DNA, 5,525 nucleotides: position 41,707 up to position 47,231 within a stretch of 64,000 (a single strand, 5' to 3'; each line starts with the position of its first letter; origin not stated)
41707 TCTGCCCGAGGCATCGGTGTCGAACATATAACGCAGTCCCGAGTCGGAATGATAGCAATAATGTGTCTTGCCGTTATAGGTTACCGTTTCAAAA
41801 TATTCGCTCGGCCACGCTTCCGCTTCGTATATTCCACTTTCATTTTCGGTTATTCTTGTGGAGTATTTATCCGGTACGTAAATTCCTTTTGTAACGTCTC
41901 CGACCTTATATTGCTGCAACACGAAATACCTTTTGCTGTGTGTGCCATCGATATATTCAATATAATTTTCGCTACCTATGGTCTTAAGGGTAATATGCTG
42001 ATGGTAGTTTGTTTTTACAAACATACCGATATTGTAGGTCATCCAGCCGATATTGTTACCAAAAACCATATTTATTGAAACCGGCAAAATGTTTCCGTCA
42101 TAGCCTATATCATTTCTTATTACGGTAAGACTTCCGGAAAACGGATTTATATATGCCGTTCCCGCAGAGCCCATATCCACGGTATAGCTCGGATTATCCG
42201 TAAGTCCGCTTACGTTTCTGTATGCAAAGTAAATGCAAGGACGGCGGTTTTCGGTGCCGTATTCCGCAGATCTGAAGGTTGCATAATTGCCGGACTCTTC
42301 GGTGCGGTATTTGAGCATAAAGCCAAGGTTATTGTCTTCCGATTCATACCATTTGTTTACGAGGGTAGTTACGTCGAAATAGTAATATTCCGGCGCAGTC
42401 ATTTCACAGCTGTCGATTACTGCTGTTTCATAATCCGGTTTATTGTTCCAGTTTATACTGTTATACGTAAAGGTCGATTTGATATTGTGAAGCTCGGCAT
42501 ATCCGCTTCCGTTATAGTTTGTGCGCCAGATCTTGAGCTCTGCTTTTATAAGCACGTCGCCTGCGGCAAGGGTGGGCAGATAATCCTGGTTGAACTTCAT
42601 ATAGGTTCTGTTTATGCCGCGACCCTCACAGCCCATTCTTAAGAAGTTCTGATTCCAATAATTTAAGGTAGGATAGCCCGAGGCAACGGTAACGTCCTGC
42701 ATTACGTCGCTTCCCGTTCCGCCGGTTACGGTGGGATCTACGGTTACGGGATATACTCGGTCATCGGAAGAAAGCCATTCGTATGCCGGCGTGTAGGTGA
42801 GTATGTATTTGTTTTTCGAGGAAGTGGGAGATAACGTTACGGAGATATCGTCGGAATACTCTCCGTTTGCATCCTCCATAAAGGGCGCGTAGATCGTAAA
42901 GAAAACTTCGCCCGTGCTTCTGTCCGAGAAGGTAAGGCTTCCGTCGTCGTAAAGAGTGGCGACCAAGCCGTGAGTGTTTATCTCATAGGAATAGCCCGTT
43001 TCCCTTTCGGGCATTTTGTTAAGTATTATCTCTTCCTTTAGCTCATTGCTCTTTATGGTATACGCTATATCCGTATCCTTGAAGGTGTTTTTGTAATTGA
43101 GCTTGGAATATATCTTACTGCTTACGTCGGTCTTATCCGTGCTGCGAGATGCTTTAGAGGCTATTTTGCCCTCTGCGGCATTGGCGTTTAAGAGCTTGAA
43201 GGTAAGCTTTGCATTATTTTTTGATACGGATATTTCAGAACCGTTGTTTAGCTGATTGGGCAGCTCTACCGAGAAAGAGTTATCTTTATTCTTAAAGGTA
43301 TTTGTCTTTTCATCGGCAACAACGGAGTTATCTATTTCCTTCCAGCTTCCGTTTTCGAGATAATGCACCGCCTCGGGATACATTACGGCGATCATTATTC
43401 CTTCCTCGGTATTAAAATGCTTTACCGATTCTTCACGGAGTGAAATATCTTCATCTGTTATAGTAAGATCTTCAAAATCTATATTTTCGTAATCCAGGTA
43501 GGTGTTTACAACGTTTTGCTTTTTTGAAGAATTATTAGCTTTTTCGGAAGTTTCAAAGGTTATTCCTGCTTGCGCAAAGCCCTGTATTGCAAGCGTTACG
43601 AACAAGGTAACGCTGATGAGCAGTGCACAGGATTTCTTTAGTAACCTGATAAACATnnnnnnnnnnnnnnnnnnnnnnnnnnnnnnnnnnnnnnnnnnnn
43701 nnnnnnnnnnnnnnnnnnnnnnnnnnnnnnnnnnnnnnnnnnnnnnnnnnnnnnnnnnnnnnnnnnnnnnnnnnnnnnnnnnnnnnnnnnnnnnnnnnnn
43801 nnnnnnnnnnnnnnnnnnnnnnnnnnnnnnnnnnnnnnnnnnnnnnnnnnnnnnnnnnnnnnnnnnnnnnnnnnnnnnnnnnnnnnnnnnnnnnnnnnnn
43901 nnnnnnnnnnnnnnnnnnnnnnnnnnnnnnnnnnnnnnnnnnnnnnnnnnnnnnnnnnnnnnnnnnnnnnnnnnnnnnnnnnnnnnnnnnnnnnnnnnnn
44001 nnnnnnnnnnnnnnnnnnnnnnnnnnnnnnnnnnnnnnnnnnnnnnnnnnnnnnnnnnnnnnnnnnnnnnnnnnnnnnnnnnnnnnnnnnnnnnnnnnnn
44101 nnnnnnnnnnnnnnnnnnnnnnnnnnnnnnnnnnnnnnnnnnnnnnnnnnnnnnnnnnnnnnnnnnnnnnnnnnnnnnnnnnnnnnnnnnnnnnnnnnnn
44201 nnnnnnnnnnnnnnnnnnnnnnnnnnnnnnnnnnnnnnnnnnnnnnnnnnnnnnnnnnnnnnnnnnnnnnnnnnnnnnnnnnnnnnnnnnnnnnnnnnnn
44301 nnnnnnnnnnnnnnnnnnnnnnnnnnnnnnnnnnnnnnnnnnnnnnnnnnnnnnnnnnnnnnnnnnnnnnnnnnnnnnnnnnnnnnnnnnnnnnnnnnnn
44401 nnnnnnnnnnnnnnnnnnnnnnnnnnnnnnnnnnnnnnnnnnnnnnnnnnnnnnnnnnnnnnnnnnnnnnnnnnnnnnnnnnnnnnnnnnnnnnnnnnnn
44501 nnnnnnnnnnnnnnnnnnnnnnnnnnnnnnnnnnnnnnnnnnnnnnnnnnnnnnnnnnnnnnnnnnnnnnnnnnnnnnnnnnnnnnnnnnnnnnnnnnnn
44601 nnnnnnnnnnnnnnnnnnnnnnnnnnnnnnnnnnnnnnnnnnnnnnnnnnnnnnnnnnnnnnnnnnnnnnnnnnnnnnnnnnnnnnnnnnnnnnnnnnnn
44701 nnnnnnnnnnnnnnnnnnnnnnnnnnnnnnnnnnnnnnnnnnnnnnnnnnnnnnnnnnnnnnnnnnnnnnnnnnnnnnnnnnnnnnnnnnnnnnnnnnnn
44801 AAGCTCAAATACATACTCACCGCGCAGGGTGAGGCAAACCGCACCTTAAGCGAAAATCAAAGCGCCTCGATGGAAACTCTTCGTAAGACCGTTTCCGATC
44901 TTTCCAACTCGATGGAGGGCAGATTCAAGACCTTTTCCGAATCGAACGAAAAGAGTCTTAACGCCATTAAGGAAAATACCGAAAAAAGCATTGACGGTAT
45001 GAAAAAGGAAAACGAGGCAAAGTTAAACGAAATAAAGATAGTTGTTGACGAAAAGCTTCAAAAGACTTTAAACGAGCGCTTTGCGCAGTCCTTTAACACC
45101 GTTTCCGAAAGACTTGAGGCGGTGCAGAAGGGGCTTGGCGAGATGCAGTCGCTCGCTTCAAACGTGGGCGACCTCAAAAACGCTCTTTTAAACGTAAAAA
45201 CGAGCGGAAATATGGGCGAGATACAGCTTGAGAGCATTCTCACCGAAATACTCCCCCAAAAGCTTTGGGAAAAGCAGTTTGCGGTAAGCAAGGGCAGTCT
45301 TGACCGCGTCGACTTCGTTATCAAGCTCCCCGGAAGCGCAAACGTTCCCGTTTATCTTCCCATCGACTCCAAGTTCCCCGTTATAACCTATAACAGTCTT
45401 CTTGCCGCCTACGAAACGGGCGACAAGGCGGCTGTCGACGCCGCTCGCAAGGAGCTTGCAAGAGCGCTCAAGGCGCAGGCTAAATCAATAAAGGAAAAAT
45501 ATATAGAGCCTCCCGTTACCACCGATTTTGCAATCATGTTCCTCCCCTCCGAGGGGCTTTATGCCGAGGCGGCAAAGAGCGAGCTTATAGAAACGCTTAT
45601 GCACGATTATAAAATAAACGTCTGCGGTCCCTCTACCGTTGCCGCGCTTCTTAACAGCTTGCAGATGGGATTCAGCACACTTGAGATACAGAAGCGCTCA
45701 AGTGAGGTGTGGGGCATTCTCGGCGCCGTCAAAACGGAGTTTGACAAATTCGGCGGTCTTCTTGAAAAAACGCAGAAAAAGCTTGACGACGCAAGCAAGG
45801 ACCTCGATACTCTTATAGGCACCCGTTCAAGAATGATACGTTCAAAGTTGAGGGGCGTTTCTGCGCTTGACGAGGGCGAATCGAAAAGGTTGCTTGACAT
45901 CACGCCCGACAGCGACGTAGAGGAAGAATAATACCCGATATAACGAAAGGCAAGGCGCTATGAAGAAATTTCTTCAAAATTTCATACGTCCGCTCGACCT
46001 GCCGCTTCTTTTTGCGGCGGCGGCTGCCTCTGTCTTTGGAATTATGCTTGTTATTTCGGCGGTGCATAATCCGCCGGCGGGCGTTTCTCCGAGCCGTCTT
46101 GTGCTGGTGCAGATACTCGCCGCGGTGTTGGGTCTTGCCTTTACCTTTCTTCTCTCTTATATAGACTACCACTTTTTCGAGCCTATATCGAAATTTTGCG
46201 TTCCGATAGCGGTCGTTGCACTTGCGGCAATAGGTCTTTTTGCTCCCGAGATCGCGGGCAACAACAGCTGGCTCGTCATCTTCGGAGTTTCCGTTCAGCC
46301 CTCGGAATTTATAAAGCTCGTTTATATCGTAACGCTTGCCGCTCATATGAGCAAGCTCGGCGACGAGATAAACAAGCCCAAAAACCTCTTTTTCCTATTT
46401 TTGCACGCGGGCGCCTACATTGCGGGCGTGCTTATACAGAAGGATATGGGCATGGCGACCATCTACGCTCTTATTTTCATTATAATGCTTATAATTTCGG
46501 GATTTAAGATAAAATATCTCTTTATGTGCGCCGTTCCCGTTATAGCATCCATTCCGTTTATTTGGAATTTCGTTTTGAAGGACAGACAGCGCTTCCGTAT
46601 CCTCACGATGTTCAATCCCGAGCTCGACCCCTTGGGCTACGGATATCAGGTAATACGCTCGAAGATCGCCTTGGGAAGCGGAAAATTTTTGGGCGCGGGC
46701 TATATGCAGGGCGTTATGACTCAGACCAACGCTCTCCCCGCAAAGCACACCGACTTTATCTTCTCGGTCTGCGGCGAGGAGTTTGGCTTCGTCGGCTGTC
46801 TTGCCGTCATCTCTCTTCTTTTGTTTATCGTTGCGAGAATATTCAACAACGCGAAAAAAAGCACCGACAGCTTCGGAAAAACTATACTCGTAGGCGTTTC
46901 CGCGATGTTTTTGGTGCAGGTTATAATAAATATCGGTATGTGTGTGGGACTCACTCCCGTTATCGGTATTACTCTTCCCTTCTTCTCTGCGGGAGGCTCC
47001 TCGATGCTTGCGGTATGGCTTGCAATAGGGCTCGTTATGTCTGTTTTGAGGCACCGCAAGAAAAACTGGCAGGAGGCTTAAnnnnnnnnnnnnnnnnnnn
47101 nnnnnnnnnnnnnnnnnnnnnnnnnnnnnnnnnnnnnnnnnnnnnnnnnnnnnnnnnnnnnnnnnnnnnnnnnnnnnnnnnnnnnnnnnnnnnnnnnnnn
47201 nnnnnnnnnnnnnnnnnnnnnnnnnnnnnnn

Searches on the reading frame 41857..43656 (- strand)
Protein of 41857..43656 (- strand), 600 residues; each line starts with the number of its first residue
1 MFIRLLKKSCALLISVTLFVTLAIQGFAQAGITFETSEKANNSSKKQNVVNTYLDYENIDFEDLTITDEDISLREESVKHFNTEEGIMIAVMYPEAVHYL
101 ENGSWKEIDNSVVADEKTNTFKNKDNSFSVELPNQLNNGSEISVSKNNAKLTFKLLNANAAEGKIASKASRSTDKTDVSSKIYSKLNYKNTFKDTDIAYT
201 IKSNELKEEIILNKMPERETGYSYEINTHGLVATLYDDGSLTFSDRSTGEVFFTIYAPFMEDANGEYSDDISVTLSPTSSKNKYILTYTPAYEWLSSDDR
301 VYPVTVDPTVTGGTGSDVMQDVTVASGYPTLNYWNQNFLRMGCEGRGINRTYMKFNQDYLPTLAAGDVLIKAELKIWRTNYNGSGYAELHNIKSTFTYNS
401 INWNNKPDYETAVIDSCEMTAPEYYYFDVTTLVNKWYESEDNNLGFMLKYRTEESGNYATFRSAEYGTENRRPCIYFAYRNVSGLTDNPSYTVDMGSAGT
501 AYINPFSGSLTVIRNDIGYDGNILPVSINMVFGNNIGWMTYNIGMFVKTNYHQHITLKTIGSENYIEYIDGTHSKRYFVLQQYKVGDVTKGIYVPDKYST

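Call 11: find_homologous_proteins(query=window:41857-43656:-, max_evalue=1e-10)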
Query window:41857-43656:- (600 aa): 14 proteins with E <= 1e-10 among 8000 candidates.
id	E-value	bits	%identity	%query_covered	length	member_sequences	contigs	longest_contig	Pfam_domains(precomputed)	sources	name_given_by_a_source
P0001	2.0e-48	183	32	66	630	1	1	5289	PF24517.3,PF13529.14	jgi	-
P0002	5.6e-48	182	28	79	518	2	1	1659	PF24517.3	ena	-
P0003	1.5e-40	157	31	68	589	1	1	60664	PF01551.30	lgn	-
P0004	3.3e-37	146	29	69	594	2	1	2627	PF19190.7,PF24517.3,PF13004.14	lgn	-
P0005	5.5e-37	146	27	78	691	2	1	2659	PF25778.2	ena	-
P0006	4.7e-36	143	27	59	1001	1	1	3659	PF24517.3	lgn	-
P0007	3.7e-34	136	30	46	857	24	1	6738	PF14200.13,PF00652.29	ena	-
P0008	2.2e-33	134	27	69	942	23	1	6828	PF01764.32,PF19190.7,PF13004.14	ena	-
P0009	3.3e-32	130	29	63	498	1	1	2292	-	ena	-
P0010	4.1e-31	126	30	68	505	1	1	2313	PF24517.3,PF25778.2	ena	-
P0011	2.3e-30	124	29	71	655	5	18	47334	PF14200.13,PF00652.29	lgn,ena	-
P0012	3.5e-29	120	28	81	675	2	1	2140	PF24517.3,PF25778.2,PF06848.18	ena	-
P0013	8.3e-22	95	29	36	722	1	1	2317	-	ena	-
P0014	2.5e-12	64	26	64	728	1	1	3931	PF05593.20,PF24517.3,PF25023.2,PF20148.5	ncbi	-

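Call 27: find_related_loci(query=A2, collection=metagenome_contigs, flank=4000)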
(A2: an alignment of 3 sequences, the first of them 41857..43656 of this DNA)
Query A2 (600 aa) in metagenome_contigs; peptide patterns used: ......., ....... (x = any residue, [..] = any of these).
365 stretches matched a pattern; 1 encode a relative of the query (tblastn E <= 1e-3); 1 distinct loci.
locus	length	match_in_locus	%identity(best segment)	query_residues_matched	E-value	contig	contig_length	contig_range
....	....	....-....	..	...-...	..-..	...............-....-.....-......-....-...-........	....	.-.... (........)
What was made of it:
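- Tried and rejected: The metagenome_contigs scan with an alignment of three N-termini gave one 29%-identical fragment (call 27).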

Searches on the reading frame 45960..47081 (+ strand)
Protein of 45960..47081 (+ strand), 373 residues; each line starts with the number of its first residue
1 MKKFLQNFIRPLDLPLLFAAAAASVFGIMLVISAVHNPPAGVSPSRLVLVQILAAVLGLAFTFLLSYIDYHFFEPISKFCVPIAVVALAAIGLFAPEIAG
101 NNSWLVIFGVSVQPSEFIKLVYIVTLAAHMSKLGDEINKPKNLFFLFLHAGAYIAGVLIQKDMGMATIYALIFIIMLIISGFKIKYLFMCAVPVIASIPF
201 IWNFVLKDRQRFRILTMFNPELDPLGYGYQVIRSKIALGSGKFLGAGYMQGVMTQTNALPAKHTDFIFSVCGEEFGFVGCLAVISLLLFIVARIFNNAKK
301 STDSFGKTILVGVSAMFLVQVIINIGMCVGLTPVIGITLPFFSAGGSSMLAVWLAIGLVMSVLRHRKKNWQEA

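Call 7: search_protein_families(library=pfam, proteins=[window:45960-47081:+])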
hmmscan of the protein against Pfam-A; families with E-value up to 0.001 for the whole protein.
window:45960-47081:+ (373 aa): 1 family
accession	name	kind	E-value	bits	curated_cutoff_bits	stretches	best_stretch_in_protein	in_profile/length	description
PF01098.24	FTSW_RODA_SPOVE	-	1.7e-82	277.8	26.4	1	18-367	5-355/356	Cell cycle protein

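Call 12: find_encoding_contigs(protein=window:45960-47081:+, flank=6000, max_places=6)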
Protein window:45960-47081:+ (373 aa): 17 contigs read that carry it; 6 places shown.
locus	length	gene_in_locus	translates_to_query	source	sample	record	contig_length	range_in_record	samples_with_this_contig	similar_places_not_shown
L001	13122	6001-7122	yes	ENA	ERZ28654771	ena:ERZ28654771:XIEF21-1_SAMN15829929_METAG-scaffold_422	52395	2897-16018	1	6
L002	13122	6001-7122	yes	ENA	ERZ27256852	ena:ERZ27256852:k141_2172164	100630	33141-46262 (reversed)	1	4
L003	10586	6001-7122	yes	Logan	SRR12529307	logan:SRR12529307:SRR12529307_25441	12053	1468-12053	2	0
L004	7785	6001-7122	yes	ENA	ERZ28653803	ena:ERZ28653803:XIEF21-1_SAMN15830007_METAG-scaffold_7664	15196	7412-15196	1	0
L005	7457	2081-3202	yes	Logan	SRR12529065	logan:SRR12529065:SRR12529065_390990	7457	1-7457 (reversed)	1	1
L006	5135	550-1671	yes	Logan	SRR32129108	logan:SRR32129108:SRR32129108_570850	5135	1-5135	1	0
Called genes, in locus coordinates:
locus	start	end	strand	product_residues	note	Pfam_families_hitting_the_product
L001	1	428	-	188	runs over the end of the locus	PF01558:POR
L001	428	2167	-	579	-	PF01855:POR_N, PF12837:Fer4_6 (faint), PF02775:TPP_enzyme_C, PF12797:Fer4_2 (faint), PF00037:Fer4 (faint)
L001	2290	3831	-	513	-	PF13687:DUF4153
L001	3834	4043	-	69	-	PF13443:HTH_26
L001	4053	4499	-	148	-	PF11188:DUF2975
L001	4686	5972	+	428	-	PF02646:RmuC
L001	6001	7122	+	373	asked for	PF01098:FTSW_RODA_SPOVE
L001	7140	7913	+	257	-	PF00149:Metallophos, PF13277:YmdB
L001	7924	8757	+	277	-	PF02673:BacA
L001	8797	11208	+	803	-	PF13491:FtsK_4TM, PF17854:FtsK_alpha, PF01580:FtsK_SpoIIIE, PF09397:FtsK_gamma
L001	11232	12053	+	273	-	PF06414:Zeta_toxin (weak), PF10609:ParA, PF01656:CbiA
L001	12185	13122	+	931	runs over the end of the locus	PF12733:Cadherin-like (faint), PF00404:Dockerin_1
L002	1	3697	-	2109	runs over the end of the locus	PF06848:Disaggr_repeat, PF05593:RHS_repeat (weak), PF25023:TEN_YD-shell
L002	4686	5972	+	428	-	PF02646:RmuC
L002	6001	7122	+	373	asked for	PF01098:FTSW_RODA_SPOVE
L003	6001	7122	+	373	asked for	PF01098:FTSW_RODA_SPOVE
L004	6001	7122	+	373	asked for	PF01098:FTSW_RODA_SPOVE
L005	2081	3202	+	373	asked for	PF01098:FTSW_RODA_SPOVE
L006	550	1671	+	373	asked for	PF01098:FTSW_RODA_SPOVE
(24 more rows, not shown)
